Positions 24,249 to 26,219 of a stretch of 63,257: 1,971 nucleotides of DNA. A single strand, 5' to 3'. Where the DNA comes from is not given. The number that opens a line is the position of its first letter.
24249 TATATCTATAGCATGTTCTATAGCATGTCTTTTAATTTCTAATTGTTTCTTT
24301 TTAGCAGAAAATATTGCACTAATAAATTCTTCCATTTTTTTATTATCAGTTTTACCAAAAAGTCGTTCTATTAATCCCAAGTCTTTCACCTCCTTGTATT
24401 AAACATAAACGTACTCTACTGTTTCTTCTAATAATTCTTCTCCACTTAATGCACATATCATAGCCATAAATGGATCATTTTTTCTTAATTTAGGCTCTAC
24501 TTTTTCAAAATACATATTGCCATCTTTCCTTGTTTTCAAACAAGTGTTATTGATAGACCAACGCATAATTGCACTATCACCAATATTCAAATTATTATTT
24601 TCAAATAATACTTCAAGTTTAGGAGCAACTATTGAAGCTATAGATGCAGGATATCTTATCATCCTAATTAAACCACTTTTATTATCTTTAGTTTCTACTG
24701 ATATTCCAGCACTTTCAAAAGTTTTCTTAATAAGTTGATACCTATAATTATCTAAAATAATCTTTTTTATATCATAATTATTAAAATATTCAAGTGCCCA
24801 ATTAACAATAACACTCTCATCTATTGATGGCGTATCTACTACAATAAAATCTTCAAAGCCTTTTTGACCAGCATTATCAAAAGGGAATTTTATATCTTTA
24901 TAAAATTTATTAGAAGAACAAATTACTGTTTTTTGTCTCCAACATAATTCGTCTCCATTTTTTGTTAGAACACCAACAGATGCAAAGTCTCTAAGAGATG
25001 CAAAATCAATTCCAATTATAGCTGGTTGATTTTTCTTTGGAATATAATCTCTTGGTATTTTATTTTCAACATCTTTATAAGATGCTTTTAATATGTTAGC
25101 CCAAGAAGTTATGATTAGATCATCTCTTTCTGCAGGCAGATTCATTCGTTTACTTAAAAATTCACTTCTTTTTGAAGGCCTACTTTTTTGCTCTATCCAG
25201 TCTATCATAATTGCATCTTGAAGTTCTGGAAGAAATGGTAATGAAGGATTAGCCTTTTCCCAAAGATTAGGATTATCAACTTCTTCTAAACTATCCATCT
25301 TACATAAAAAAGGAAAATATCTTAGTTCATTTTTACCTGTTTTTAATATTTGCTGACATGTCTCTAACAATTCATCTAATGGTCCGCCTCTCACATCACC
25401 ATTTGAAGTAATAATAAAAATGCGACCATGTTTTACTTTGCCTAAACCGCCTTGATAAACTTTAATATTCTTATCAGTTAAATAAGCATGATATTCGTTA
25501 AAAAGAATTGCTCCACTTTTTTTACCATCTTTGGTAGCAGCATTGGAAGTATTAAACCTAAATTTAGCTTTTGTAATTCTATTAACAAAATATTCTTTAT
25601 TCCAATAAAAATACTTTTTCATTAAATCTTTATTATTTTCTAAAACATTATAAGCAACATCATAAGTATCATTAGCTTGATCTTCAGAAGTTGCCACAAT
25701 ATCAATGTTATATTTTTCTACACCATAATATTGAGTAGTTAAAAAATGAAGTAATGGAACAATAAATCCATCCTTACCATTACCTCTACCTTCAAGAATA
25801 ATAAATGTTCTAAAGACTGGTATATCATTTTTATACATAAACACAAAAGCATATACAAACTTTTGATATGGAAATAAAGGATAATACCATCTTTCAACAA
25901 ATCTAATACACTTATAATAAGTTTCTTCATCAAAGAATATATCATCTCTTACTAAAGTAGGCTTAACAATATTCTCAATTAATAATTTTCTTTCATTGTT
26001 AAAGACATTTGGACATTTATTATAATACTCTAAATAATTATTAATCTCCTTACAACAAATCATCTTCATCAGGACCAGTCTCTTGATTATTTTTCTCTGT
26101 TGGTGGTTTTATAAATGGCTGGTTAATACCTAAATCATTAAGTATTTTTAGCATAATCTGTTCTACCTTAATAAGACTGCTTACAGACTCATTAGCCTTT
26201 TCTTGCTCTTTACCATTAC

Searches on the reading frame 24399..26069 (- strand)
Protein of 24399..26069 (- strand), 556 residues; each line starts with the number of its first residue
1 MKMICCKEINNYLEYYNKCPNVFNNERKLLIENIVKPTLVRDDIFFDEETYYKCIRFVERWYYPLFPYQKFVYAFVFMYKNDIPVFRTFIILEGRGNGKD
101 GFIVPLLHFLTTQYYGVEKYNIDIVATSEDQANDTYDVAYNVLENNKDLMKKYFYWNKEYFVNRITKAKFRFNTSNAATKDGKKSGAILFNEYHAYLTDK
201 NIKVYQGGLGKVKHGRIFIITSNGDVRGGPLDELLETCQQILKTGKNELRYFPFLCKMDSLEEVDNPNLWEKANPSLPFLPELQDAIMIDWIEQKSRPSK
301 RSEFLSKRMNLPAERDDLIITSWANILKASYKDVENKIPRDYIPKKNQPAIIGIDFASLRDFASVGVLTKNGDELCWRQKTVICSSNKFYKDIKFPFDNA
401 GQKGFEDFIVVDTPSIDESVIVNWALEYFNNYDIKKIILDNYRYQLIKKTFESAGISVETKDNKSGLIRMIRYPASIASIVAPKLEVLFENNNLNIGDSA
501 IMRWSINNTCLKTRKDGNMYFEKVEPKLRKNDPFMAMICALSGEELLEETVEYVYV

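Call 65: search_protein_families(library=pfam, proteins=[window:24399-26069:-], max_evalue=0.001)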
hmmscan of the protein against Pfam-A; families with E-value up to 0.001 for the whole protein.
window:24399-26069:- (556 aa): 2 families
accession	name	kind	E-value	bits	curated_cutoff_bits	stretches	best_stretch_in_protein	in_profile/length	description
PF20441.4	TerL_nuclease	-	6.1e-14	52.3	24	1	250-541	6-279/286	Terminase large subunit, endonuclease domain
PF03354.21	TerL_ATPase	-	4.9e-10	39.8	23.7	1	67-238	1-176/178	Terminase large subunit, ATPase domain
